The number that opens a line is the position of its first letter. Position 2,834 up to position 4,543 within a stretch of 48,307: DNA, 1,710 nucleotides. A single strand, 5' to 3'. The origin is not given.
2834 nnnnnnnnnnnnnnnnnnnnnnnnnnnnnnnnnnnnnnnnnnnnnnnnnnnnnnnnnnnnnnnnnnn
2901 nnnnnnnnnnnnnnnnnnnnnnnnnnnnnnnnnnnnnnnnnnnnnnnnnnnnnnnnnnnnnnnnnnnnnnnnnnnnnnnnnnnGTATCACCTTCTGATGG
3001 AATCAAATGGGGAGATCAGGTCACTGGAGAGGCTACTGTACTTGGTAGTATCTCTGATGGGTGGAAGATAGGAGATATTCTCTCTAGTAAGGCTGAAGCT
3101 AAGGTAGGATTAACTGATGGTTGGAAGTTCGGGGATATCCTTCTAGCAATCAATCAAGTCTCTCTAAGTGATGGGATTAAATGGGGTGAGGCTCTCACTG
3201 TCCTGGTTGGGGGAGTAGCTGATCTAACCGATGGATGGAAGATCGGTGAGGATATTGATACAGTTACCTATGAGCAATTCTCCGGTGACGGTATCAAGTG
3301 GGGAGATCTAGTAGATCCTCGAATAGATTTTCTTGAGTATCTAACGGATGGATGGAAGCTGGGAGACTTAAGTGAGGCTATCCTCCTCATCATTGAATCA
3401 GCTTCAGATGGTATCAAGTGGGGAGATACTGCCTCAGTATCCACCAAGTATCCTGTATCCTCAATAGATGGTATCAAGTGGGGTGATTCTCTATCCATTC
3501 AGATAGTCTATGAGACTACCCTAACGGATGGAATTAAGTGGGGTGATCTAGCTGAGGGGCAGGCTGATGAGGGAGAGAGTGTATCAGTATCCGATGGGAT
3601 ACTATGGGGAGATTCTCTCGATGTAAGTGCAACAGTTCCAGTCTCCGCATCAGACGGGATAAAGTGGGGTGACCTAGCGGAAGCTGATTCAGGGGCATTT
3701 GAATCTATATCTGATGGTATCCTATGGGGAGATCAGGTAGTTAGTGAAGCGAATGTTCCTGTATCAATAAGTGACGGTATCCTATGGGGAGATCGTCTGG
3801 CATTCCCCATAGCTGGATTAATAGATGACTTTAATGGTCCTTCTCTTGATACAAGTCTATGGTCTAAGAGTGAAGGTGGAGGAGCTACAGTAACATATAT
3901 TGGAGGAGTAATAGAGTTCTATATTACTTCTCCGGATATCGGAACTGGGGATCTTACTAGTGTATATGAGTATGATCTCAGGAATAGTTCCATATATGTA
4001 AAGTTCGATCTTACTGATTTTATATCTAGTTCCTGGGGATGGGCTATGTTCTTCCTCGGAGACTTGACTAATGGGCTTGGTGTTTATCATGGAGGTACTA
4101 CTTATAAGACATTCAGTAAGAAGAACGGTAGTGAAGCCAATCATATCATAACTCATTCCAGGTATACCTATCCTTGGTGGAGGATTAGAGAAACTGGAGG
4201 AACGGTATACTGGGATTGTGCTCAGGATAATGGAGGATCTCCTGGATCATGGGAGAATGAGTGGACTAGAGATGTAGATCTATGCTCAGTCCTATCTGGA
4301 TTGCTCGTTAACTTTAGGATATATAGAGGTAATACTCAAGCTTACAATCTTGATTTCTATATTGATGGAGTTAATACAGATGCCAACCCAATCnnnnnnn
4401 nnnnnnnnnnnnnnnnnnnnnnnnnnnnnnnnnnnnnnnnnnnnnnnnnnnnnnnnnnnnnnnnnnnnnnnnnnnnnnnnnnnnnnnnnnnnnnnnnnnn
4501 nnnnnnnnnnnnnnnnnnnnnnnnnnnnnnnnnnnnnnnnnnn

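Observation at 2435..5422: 995-aa tail protein built from 29 copies of an unfamiliar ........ repeat around a LamG-like core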

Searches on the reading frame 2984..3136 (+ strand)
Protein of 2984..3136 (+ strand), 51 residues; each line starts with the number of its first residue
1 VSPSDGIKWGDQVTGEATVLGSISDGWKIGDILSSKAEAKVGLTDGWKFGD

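Call 39: search_protein_representatives(alignment_id=A2)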
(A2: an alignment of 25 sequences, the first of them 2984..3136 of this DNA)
Query: 25 sequences, 51 profile positions. Proteins with E-value up to 0.001 (for the whole library): 466; up to 1e-10: 242; up to 1e-30: 45. The best 150 are listed.
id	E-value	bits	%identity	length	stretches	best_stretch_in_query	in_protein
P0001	2.5e-169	565.2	-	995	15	2-51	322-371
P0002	5.5e-151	506.5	-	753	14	2-51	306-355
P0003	8.1e-122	413.1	-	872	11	2-51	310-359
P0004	3.5e-84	292.5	-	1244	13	1-51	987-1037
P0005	5.9e-83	288.6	-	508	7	1-51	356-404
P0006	5.6e-60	215.1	-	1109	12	3-51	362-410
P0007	1.6e-58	210.4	-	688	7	2-51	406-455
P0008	1.8e-58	210.2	-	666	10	1-51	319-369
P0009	1.5e-53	194.4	-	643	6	2-51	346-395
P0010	2.5e-53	193.8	-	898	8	2-50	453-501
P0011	7.1e-53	192.3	-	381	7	2-51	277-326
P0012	1.9e-49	181.4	-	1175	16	3-51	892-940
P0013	9.8e-47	172.7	-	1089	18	3-51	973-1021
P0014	1.9e-42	158.9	-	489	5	2-51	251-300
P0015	2.9e-42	158.4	-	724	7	2-51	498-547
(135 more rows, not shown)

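Call 43: search_protein_families(library=pfam, proteins=[P0004, P0005, P0006, P0007, P0008, P0009, P0010, P0011, P0012, P0013], max_evalue=0.01)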
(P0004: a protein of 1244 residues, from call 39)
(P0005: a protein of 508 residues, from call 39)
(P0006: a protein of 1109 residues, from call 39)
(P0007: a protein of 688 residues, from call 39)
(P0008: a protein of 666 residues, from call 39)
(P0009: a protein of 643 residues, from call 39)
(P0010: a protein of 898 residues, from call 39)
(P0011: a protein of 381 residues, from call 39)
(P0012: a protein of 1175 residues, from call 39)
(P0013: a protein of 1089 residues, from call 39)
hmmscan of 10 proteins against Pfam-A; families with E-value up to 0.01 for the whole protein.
P0004 (1244 aa): 1 family
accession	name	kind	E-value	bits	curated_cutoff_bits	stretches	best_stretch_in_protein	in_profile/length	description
PF13385.13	Laminin_G_3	-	1.2e-08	35.7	27.6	1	257-387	21-150/151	Concanavalin A-like lectin/glucanases superfamily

P0005 (508 aa): 0 families

P0006 (1109 aa): 0 families

P0007 (688 aa): 0 families

P0008 (666 aa): 8 families
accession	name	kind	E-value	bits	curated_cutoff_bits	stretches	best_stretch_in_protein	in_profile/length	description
PF10102.14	DUF2341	-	5.4e-18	65.7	23.4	1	52-135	1-82/84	Domain of unknown function (DUF2341)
PF17553.7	DUF5465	-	5.4e-10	39.1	25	0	528-542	2-16/19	Family of unknown function (DUF5465)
PF16548.10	FlgT_N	-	0.00014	22.7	28.8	0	414-442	25-53/87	Flagellar assembly protein T, N-terminal domain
PF18932.5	DUF5681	-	0.00038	21.4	27.5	0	423-457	36-69/77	Family of unknown function (DUF5681)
PF23777.1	GEMI5_RBS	-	0.0033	17.1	27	0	413-446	69-101/339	GEMI5 RBS C-terminal domain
PF22585.3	Sialidase-like_CBM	-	0.0041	17.5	27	1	171-261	33-123/156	Sialidase-like, CBM domain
PF16538.11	FlgT_C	-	0.0058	17.5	27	0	615-665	4-54/77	Flagellar assembly protein T, C-terminal domain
PF15606.11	Ntox34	-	0.0095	16.5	25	0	444-491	13-60/80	Bacterial toxin 34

P0009 (643 aa): 1 family
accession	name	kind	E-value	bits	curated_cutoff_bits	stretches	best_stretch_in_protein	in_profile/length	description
PF16548.10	FlgT_N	-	0.0025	18.7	28.8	0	520-547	25-49/87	Flagellar assembly protein T, N-terminal domain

P0010 (898 aa): 0 families

P0011 (381 aa): 0 families

P0012 (1175 aa): 1 family
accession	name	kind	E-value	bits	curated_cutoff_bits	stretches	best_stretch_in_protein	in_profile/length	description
PF21959.2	DUF6923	-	0.00029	21.2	27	0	457-530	89-161/234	Repeat of unknown function (DUF6923)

P0013 (1089 aa): 0 families

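Call 44: search_protein_families(library=phrogs, proteins=[P0004, P0005, P0006, P0007, P0008, P0009, P0010, P0011, P0012, P0013], max_evalue=0.001)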
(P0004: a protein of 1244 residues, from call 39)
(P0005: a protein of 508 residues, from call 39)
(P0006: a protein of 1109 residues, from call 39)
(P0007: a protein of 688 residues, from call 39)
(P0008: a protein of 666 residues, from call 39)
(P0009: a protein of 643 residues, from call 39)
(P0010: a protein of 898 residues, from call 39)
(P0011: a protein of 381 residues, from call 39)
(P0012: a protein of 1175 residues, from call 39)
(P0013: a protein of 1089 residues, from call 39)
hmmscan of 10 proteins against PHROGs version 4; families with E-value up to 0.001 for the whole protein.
P0004 (1244 aa): 0 families

P0005 (508 aa): 1 family
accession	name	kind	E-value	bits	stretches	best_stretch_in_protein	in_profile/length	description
phrog_12240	-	unknown function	3.4e-08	34.4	2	353-476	113-239/387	-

P0006 (1109 aa): 1 family
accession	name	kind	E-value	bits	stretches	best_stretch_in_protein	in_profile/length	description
phrog_12240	-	unknown function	2.5e-12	47.9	0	257-434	43-207/387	-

P0007 (688 aa): 1 family
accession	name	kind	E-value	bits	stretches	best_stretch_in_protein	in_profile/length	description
phrog_12240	-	unknown function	2.4e-18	67.8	2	305-423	116-234/387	-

P0008 (666 aa): 1 family
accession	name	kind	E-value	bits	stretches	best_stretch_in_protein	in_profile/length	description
phrog_33625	-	lysis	3e-07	31.4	0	535-561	23-50/64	holin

P0009 (643 aa): 1 family
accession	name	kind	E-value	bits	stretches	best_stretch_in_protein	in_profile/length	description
phrog_12240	-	unknown function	5.9e-16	59.9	2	467-575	118-225/387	-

P0010 (898 aa): 1 family
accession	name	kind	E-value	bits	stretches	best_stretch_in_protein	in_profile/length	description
phrog_12240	-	unknown function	3.6e-15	57.3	1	394-502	116-225/387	-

P0011 (381 aa): 1 family
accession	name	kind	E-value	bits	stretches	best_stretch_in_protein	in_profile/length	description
phrog_12240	-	unknown function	1.6e-08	35.4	1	156-324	60-223/387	-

P0012 (1175 aa): 1 family
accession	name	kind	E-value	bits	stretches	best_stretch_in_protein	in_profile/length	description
phrog_12240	-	unknown function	7e-22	79.4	2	971-1124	61-207/387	-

P0013 (1089 aa): 0 families

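Call 45: search_dna_similar(query=P0012, collection=phages, mode=protein, max_evalue=0.001, max_rows=30)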
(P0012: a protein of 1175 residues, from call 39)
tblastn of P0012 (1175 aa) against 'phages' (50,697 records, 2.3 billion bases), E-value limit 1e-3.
No match.

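Call 47: search_dna_similar(query=P0009, collection=phages, mode=protein, max_evalue=0.01, max_rows=30)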
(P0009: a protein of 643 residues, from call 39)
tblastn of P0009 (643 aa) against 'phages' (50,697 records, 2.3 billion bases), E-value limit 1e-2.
No match.

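Call 75: find_related_loci(query=P0009, collection=viral_contigs, flank=10000)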
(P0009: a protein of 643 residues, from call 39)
Query P0009 (643 aa) in viral_contigs; peptide patterns used: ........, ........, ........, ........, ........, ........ (x = any residue, [..] = any of these).
1 stretches matched a pattern; 1 encode a relative of the query (tblastn E <= 1e-3); 1 distinct loci.
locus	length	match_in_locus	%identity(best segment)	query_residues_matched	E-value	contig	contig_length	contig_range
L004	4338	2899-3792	71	1-297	3e-144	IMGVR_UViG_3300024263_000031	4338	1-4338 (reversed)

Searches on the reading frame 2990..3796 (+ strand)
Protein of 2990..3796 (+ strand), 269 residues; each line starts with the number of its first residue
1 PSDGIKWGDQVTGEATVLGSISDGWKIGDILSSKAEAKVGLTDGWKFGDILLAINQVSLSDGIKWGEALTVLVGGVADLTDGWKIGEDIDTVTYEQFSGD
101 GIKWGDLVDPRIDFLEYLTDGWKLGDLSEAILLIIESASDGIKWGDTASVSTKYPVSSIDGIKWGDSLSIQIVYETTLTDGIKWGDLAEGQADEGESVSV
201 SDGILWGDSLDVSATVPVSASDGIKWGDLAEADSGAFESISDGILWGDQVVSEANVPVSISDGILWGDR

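Call 59: search_protein_families(library=pfam, proteins=[window:2990-3796:+], max_evalue=10)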
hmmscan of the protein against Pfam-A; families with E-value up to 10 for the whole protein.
window:2990-3796:+ (269 aa): 3 families
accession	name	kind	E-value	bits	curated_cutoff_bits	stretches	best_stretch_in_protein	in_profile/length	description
PF25703.1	AcrF31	-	0.17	12.4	27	1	93-113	6-26/52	Anti-CRISPR protein F31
PF03777.18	ChpA-C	-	0.27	11.5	21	0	199-220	15-36/57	ChpA-C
PF05600.17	CDK5RAP3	-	0.47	9.6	22.6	0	111-197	269-338/502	CDK5 regulatory subunit-associated protein 3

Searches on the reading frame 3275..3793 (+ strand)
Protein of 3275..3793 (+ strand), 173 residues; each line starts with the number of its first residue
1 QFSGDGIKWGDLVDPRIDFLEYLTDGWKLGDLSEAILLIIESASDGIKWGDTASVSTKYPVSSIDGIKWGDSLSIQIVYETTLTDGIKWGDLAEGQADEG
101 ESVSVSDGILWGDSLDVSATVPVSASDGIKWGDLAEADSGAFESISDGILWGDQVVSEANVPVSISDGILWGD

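Call 66: predict_structure(alignment_id=A4)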
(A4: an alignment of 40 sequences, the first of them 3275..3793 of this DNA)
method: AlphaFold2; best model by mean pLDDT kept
length: 173 residues; sequences in the alignment: 40
mean_pLDDT: 81.9   pTM: 0.77
mean pLDDT of the five models: 81.9, 77.7, 76.3, 73.4, 40.9
residues with pLDDT >= 90: 33; 70-90: 113; 50-70: 27; < 50: 0
segments of 3 or more residues with pLDDT < 50: none
pLDDT, mean of each block of 10 residues (from residue 1): 83 80 87 77 87 79 86 78 87 69 83 81 83 82 83 83 82 87
secondary structure, 60 per line:
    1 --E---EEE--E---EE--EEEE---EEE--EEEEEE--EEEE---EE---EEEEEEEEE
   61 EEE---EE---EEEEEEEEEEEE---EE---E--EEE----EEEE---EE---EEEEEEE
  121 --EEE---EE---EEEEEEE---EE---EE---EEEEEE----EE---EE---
elements in order: E7-9 E20-23 E27-29 E32-37 E40-43 E52-63 E72-83 E95-97 E102-105 E114-120 E123-125 E134-140 E154-159

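Call 69: fold_search(model_id=the predicted structure, library=pdb)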
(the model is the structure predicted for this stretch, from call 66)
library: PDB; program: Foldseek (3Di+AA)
matches with E <= 10: 245; with E <= 0.001: 0
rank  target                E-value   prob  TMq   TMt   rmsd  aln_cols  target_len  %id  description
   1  1hm0_A                7.3e-02  0.18  0.19  0.11  12.8       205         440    9  CRYSTAL STRUCTURE OF S.PNEUMONIAE N-ACETYLGLUCOSAMINE 1-PHOSPHATE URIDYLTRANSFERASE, GLMU (released 2001-11-30)
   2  3jqy_C                8.2e-02  0.10  0.16  0.14  13.4       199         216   10  Crystal Structure of the polySia specific acetyltransferase NeuO (released 2010-08-18)
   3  1g95                  1.4e-01  0.14  0.19  0.11  12.8       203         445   11  CRYSTAL STRUCTURE OF S.PNEUMONIAE GLMU, APO FORM (released 2001-05-22)
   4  3jqy_B                1.4e-01  0.13  0.18  0.15  13.0       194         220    9  Crystal Structure of the polySia specific acetyltransferase NeuO (released 2010-08-18)
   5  3jqy_A                1.6e-01  0.23  0.23  0.18  12.1       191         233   13  Crystal Structure of the polySia specific acetyltransferase NeuO (released 2010-08-18)
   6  3ult_A                1.7e-01  0.41  0.23  0.33  10.7       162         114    8  Crystal structure of an ice-binding protein from the perennial ryegrass, Lolium perenne (released 2012-02-15)
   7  2wle_A                2.2e-01  0.14  0.21  0.19  13.5       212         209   11  Crystallographic analysis of the polysialic acid O-acetyltransferase OatWY (released 2009-06-30)
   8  5dg3_D                2.3e-01  0.12  0.19  0.15  11.9       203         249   11  Structure of Pseudomonas aeruginosa LpxA in complex with UDP-3-O-(R-3-hydroxydecanoyl)-GlcNAc (released 2015-09-16)
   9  9u4u_A                2.3e-01  0.02  0.11  0.12  18.1       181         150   12  Structure of the functional amyloid FapC from Pseudomonas sp.UK4 (released 2025-08-06)
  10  7kr9                  2.6e-01  0.11  0.19  0.10  12.4       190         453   10  Bifunctional enzyme GlmU bound to Zn(II) (released 2021-12-01)
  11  1g97                  2.9e-01  0.06  0.15  0.09  12.7       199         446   10  S.PNEUMONIAE GLMU COMPLEXED WITH UDP-N-ACETYLGLUCOSAMINE AND MG2+ (released 2001-05-22)
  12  2iu8_B                3.2e-01  0.08  0.15  0.13  12.9       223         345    9  Chlamydia trachomatis LpxD with 25mM UDPGlcNAc (Complex I) (released 2007-02-20)
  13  4ihh_E                3.4e-01  0.06  0.17  0.12  12.8       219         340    9  Chasing Acyl Carrier Protein Through a Catalytic Cycle of Lipid A Production (released 2013-11-13)
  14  4aaw                  4.4e-01  0.08  0.19  0.11  12.7       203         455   11  S.pneumoniae GlmU in complex with an antibacterial inhibitor (released 2012-02-15)
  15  9qez_B                4.4e-01  0.05  0.15  0.15  12.4       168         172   11  Carbonic anhydrase mutant (released 2025-12-10)
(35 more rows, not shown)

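Call 72: fold_search(model_id=the predicted structure, library=viral)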
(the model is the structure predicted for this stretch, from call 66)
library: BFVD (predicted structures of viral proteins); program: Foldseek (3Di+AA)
matches with E <= 10: 365; with E <= 0.001: 0
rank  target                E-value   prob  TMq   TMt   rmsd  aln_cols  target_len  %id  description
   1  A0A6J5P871            1.2e-02  0.33  0.24  0.18  12.0       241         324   16  Uncharacterized protein [uncultured Caudovirales phage]
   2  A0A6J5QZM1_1          1.4e-02  0.23  0.20  0.04  25.0       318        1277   13  PKD/Chitinase domain containing protein [uncultured Caudovirales phage]
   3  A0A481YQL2            2.1e-02  0.95  0.42  0.47   8.1       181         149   10  Uncharacterized protein [Iridovirus LCIVAC01]
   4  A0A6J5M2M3            2.8e-02  0.38  0.28  0.20  12.0       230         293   10  Uncharacterized protein [uncultured Caudovirales phage]
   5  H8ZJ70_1              5.0e-02  0.30  0.27  0.09  11.3       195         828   11  (no name in the UniProt tables at hand)
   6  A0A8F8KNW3            5.2e-02  0.47  0.28  0.14  11.2       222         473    9  Uncharacterized protein [Clandestinovirus]
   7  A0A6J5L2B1            5.2e-02  0.38  0.28  0.24  10.8       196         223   11  Uncharacterized protein [uncultured Caudovirales phage]
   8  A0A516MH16            5.2e-02  0.28  0.29  0.24  12.8       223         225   11  (no name in the UniProt tables at hand)
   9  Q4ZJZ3                5.8e-02  0.08  0.17  0.11  15.5       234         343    9  Protease inhibitor Egf1.5a [Microplitis demolitor bracovirus (isolate Webb)]
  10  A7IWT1                6.1e-02  0.08  0.19  0.15  16.3       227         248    7  Uncharacterized protein b406L [Paramecium bursaria Chlorella virus NY2A]
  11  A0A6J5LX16            6.4e-02  0.23  0.24  0.11  11.0       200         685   15  Uncharacterized protein [uncultured Caudovirales phage]
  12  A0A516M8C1            7.5e-02  0.23  0.25  0.15  11.3       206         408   12  (no name in the UniProt tables at hand)
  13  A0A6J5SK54            8.8e-02  0.75  0.41  0.31   9.9       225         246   19  Uncharacterized protein [uncultured Caudovirales phage]
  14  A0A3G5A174            8.8e-02  0.06  0.15  0.14  20.7       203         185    7  Uncharacterized protein [Harvfovirus sp.]
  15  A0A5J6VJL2            9.3e-02  0.08  0.17  0.11  14.2       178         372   13  Uncharacterized protein [Megaviridae environmental sample]
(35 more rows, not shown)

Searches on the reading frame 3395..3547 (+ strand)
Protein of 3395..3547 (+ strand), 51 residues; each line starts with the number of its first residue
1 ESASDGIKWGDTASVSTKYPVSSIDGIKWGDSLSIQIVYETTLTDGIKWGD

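Call 54: find_homologous_proteins(query=A3, max_evalue=0.001)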
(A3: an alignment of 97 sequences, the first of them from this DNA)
Query A3 (97 sequences): 712 candidates shared short words with the query, none scored E <= 0.001.

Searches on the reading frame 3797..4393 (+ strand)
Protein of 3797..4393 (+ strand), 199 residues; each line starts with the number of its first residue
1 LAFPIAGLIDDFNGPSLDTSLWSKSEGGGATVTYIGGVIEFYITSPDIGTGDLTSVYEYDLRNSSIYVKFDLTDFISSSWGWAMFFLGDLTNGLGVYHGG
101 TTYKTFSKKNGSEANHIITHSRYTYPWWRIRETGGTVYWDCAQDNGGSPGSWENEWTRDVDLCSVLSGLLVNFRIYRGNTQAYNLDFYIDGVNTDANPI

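Call 59: search_protein_families(library=pfam, proteins=[window:3797-4393:+], max_evalue=10)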
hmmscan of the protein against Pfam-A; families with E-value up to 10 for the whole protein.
window:3797-4393:+ (199 aa): 0 families

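Call 60: search_solved_structures(query=window:3797-4393:+, max_evalue=10)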
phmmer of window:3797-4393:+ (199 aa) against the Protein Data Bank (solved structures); distinct sequences matched with E-value up to 10: 0.

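Call 127: search_solved_structures(query=A8, max_evalue=10, show_alignments=1)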
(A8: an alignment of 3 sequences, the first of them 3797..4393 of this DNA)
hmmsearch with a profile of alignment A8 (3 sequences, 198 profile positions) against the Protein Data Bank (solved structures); distinct sequences matched with E-value up to 10: 3.
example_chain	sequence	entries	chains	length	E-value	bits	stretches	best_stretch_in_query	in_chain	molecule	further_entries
5o3z_A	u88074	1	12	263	0.1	15.6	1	28-116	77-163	Sorbitol-6-phosphate dehydrogenase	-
1ipe_A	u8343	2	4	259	1.5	11.8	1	28-120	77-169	TROPINONE REDUCTASE-II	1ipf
2ae1_A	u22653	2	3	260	1.5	11.8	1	28-120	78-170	TROPINONE REDUCTASE-II | PROTEIN (TROPINONE REDUCTASE-II)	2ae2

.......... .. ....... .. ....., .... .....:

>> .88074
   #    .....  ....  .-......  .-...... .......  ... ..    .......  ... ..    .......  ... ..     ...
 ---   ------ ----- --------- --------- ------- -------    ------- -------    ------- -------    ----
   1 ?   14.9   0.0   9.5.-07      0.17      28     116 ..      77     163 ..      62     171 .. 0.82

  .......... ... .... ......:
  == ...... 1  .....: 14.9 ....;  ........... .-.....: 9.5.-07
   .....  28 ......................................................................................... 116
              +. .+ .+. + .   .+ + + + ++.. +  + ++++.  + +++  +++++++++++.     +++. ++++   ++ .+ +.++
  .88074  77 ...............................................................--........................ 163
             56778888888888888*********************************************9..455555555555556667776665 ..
